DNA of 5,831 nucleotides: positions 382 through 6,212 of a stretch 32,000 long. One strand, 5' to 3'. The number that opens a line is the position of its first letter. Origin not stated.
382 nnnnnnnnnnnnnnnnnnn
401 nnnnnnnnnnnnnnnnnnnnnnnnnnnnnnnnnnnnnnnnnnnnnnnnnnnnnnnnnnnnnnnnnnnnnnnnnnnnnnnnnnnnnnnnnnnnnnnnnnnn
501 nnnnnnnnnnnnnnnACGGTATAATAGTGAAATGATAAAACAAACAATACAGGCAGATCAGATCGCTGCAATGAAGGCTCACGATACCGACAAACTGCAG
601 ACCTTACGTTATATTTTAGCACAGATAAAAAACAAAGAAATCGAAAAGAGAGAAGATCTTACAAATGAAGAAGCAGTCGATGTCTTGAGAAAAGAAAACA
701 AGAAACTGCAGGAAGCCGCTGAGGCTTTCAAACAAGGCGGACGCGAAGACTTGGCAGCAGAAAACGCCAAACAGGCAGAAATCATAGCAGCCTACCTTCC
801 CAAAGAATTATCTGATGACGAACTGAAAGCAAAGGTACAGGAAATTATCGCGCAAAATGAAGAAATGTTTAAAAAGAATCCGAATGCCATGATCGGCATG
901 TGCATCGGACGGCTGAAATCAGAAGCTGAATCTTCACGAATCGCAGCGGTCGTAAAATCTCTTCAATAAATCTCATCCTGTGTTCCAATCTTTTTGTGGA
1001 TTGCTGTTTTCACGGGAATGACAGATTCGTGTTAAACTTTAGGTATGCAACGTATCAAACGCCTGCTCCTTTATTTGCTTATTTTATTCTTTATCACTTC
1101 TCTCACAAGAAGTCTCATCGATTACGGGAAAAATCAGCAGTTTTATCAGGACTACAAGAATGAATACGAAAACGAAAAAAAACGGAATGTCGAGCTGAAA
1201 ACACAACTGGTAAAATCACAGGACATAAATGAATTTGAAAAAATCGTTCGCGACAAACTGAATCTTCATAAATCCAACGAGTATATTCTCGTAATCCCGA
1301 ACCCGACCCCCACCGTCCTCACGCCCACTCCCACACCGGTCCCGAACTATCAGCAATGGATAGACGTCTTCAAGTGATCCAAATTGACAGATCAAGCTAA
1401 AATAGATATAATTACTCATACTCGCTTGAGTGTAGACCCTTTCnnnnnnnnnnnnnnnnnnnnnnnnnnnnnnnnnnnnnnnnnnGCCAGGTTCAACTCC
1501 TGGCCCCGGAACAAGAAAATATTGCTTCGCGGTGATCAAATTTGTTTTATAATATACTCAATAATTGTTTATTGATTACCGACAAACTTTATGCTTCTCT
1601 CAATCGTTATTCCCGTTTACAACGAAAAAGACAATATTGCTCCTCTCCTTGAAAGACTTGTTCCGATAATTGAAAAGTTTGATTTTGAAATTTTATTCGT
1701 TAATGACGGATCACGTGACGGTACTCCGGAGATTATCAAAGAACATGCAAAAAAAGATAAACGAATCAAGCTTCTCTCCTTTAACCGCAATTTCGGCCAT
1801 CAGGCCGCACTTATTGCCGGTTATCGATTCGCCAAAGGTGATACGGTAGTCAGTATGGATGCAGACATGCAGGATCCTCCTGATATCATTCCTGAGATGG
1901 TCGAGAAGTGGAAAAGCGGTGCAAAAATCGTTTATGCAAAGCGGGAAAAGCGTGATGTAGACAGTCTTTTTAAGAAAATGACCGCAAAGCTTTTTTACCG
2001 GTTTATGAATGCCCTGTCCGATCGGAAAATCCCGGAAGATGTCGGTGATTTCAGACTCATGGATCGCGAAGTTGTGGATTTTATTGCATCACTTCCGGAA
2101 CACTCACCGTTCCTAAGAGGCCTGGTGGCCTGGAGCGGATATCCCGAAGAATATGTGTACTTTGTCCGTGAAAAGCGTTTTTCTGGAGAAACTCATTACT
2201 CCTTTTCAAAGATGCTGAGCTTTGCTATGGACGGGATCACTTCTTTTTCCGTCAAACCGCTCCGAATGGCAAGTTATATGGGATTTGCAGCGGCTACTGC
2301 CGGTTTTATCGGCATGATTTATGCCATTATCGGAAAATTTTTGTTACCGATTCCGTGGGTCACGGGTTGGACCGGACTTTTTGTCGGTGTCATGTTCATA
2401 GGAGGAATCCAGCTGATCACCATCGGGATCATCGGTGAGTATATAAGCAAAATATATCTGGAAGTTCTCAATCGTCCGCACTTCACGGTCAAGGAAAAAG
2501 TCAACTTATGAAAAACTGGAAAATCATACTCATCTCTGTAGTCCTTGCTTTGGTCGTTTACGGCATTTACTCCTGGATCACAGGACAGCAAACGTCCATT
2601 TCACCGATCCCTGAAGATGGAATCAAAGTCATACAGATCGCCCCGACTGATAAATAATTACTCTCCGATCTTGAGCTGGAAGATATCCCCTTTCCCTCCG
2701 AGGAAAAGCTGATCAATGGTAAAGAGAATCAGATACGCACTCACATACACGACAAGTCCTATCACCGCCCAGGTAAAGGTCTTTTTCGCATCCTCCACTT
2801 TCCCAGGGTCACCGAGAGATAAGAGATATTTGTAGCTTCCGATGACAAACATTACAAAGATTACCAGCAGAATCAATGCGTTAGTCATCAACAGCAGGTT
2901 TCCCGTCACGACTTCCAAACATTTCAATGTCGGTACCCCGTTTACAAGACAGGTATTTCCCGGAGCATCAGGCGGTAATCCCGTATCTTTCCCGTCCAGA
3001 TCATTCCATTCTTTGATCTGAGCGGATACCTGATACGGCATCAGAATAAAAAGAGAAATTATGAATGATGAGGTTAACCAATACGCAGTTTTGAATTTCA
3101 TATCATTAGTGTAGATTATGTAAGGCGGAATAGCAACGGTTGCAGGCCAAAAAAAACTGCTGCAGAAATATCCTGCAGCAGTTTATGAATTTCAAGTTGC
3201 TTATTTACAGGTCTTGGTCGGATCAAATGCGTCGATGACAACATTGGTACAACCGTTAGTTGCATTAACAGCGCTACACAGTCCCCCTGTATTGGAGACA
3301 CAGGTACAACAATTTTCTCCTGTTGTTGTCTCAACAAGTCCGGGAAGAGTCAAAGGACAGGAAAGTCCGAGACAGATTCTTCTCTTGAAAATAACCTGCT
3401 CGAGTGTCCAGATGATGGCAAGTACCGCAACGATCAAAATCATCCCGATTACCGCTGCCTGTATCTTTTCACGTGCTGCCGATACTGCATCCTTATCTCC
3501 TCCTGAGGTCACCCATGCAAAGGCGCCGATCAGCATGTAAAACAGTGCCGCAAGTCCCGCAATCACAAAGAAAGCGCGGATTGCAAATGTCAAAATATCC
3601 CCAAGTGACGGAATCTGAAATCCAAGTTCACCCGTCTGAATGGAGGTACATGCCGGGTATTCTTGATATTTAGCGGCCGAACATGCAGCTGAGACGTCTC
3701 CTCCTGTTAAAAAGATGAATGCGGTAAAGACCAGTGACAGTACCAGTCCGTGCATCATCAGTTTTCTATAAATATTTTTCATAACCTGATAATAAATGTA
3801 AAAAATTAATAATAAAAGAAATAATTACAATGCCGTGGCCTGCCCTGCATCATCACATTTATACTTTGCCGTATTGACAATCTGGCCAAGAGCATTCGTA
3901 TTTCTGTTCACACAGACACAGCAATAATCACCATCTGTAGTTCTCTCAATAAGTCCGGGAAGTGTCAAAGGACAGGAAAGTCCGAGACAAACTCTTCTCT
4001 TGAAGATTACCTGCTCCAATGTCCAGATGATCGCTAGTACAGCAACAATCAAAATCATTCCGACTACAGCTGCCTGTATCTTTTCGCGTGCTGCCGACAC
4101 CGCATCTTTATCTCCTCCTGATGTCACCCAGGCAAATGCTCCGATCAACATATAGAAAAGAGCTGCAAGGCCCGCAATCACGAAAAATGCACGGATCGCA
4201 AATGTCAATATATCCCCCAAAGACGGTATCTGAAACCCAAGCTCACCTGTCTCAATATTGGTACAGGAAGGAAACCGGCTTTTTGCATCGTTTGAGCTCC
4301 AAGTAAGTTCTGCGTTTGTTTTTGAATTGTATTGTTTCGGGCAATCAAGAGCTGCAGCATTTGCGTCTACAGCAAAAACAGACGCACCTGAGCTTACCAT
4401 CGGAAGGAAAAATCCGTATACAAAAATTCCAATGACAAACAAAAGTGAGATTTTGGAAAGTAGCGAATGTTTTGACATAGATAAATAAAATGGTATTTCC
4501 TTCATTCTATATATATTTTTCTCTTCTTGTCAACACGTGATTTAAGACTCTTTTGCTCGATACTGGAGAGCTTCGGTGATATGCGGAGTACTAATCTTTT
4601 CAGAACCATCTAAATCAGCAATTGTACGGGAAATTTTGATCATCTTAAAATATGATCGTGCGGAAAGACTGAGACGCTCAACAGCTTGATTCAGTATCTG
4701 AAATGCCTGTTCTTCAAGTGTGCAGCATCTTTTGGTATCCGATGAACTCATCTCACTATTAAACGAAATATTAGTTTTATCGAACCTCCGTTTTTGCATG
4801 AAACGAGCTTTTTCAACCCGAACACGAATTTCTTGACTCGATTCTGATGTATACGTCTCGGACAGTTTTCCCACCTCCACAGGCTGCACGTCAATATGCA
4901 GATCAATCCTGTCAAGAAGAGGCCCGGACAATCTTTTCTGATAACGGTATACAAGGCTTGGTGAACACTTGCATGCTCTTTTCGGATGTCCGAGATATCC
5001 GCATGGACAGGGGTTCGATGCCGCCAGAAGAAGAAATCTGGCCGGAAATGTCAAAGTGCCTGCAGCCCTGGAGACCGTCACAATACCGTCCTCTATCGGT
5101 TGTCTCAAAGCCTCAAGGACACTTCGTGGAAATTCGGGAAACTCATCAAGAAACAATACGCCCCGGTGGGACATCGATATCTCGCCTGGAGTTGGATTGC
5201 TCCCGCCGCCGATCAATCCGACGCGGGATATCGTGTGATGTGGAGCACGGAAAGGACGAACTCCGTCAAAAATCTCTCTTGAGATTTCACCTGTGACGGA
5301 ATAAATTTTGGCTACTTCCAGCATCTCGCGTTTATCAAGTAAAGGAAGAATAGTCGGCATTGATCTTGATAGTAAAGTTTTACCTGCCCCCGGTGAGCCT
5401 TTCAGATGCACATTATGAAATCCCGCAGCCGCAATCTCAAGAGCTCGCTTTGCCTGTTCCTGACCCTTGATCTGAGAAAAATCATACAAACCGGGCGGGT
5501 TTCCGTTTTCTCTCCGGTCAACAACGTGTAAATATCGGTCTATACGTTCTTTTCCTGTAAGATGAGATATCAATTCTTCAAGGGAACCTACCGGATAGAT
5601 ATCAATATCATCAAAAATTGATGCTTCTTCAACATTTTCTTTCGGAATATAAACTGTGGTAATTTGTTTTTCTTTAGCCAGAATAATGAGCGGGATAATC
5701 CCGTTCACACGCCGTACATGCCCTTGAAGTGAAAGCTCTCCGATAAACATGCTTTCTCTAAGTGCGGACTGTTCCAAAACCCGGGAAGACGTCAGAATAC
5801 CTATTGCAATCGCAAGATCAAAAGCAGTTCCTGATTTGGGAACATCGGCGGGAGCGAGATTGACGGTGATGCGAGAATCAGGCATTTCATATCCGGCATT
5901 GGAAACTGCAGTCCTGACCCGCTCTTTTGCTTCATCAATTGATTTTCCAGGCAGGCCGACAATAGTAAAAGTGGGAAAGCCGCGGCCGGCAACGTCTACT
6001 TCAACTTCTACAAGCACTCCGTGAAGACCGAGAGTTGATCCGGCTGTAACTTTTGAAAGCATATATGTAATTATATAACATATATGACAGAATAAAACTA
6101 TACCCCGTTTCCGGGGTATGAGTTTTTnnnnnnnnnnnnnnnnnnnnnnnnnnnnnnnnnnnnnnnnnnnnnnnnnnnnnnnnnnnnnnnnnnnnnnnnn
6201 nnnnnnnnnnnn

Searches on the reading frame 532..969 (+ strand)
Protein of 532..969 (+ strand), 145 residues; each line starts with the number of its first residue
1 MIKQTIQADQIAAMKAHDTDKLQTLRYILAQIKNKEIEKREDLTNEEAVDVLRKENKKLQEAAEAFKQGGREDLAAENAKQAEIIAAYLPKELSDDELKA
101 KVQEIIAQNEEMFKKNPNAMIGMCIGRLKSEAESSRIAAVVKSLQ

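Call 13: search_protein_families(library=pfam, proteins=[window:532-969:+], max_evalue=0.01)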
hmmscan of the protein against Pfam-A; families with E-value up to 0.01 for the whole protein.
window:532-969:+ (145 aa): 1 family
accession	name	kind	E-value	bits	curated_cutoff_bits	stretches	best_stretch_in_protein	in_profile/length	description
PF09424.15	YqeY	-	2.1e-32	112.6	27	1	3-143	1-141/143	Yqey-like protein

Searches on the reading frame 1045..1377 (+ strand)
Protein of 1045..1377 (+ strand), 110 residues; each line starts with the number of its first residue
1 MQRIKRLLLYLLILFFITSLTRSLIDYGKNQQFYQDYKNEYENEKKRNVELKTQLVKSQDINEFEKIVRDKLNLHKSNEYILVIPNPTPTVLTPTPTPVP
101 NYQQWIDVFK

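Call 13: search_protein_families(library=pfam, proteins=[window:1045-1377:+], max_evalue=0.01)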
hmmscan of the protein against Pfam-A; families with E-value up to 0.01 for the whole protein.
window:1045-1377:+ (110 aa): 1 family
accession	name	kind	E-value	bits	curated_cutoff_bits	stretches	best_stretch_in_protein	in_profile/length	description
PF04977.20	DivIC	-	1e-08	35.3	28.9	1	11-86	3-79/80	Septum formation initiator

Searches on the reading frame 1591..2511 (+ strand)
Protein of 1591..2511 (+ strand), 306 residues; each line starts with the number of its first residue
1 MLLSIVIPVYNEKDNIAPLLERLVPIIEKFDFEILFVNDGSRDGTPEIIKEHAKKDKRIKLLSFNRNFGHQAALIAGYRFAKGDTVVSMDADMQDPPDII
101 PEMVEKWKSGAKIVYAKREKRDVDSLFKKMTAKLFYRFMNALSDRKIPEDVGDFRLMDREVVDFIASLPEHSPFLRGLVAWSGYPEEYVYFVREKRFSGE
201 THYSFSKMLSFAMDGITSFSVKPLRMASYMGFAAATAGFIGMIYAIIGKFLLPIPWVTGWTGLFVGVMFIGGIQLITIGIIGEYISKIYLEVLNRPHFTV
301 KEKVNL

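Call 13: search_protein_families(library=pfam, proteins=[window:1591-2511:+], max_evalue=0.01)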
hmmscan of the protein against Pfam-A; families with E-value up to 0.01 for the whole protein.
window:1591-2511:+ (306 aa): 4 families
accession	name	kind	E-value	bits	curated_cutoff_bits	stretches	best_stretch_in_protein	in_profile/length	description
PF00535.33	Glycos_transf_2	-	2.3e-38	132.2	23.3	1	4-162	1-164/168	Glycosyl transferase family 2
PF10111.15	Glyco_tranf_2_2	-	1.7e-06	28.2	27.3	1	4-104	1-103/276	Glycosyltransferase like family 2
PF13641.12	Glyco_tranf_2_3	-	2.4e-05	24.9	27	1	3-132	3-137/230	Glycosyltransferase like family 2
PF13506.12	Glyco_transf_21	-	0.00051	20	21.7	1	73-162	21-114/174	Glycosyl transferase family 21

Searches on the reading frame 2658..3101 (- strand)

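Call 13: search_protein_families(library=pfam, proteins=[window:2658-3101:-], max_evalue=0.01)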
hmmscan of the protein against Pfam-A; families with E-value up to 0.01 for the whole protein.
window:2658-3101:- (147 aa): 1 family
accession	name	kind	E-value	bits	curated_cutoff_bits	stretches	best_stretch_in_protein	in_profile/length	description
PF18895.5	T4SS_pilin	-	7.6e-11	42.4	26.6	1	75-126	18-68/71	Type IV secretion system pilin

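Call 18: search_protein_families(library=ncbifam, proteins=[window:2658-3101:-], max_evalue=0.1)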
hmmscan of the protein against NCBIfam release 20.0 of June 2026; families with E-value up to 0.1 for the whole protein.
window:2658-3101:- (147 aa): 2 families
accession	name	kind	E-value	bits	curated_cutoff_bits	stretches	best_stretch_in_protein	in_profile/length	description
NF045849.1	ICE_MMCAP2_0565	equivalog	0.00021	20.9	40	1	76-125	22-72/80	Mbov_0395 family pilin-like conjugal transfer protein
TIGR01297.1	CDF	superfamily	0.055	12.7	82.35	1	69-127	73-128/285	cation diffusion facilitator family transporter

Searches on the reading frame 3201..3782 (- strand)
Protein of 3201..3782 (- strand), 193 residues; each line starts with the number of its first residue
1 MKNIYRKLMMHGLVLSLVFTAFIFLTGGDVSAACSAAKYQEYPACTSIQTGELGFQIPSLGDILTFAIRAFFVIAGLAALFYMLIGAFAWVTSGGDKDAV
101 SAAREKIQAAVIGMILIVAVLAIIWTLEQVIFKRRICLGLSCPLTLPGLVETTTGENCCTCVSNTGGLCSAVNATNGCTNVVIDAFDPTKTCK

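Call 4: search_protein_families(library=pfam, proteins=[window:3201-3782:-], max_evalue=0.01)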
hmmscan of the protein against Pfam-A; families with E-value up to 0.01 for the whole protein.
window:3201-3782:- (193 aa): 1 family
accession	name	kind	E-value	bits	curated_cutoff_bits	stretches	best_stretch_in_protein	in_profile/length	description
PF18895.5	T4SS_pilin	-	0.0028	18.1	26.6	1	69-124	14-68/71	Type IV secretion system pilin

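Call 18: search_protein_families(library=ncbifam, proteins=[window:3201-3782:-], max_evalue=0.1)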
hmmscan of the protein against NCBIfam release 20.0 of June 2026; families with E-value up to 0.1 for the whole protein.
window:3201-3782:- (193 aa): 1 family
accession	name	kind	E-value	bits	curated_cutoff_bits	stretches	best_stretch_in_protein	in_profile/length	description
NF045849.1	ICE_MMCAP2_0565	equivalog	0.00057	19.5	40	1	61-128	10-77/80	Mbov_0395 family pilin-like conjugal transfer protein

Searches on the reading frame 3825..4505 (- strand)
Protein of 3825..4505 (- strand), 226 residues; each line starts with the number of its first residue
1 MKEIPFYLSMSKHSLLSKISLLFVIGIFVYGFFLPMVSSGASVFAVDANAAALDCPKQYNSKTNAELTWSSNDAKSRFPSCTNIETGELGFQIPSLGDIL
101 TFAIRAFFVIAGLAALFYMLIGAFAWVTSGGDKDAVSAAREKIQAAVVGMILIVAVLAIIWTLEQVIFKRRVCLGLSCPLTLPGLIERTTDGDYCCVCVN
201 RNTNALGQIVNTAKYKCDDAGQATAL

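Call 4: search_protein_families(library=pfam, proteins=[window:3825-4505:-], max_evalue=0.01)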
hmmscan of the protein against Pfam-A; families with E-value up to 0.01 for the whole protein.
window:3825-4505:- (226 aa): 0 families

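Call 18: search_protein_families(library=ncbifam, proteins=[window:3825-4505:-], max_evalue=0.1)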
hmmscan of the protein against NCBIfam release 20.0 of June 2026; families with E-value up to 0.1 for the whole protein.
window:3825-4505:- (226 aa): 1 family
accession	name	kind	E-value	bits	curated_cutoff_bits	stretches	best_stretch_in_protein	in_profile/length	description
NF045849.1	ICE_MMCAP2_0565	equivalog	0.0022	17.6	40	1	97-164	10-77/80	Mbov_0395 family pilin-like conjugal transfer protein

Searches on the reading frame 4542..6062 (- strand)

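Call 4: search_protein_families(library=pfam, proteins=[window:4542-6062:-], max_evalue=0.01)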
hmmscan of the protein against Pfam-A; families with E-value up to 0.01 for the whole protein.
window:4542-6062:- (506 aa): 7 families
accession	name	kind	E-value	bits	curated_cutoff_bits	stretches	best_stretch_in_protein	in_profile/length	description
PF01078.27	Mg_chelatase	-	1.5e-88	296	20.3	1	194-398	1-205/207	Magnesium chelatase, subunit ChlI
PF13541.12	ChlI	-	1.5e-42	144.8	27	1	20-143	1-121/121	Subunit ChlI of Mg-chelatase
PF13335.12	Mg_chelatase_C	-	2.9e-30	105.1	26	1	407-502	2-94/94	Magnesium chelatase, subunit ChlI C-terminal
PF05362.19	Lon_C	-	5.9e-07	29.7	21.1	1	44-167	72-201/205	Lon protease (S16) C-terminal proteolytic domain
PF00493.29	MCM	-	2.6e-06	27.1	23.3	1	293-388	115-200/224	MCM P-loop domain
PF07728.20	AAA_5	-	7.4e-06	26.4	22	1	218-353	2-125/139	AAA domain (dynein-related subfamily)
PF00158.32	Sigma54_activat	-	0.0018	18.4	20.2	0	286-328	80-122/168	Sigma-54 interaction domain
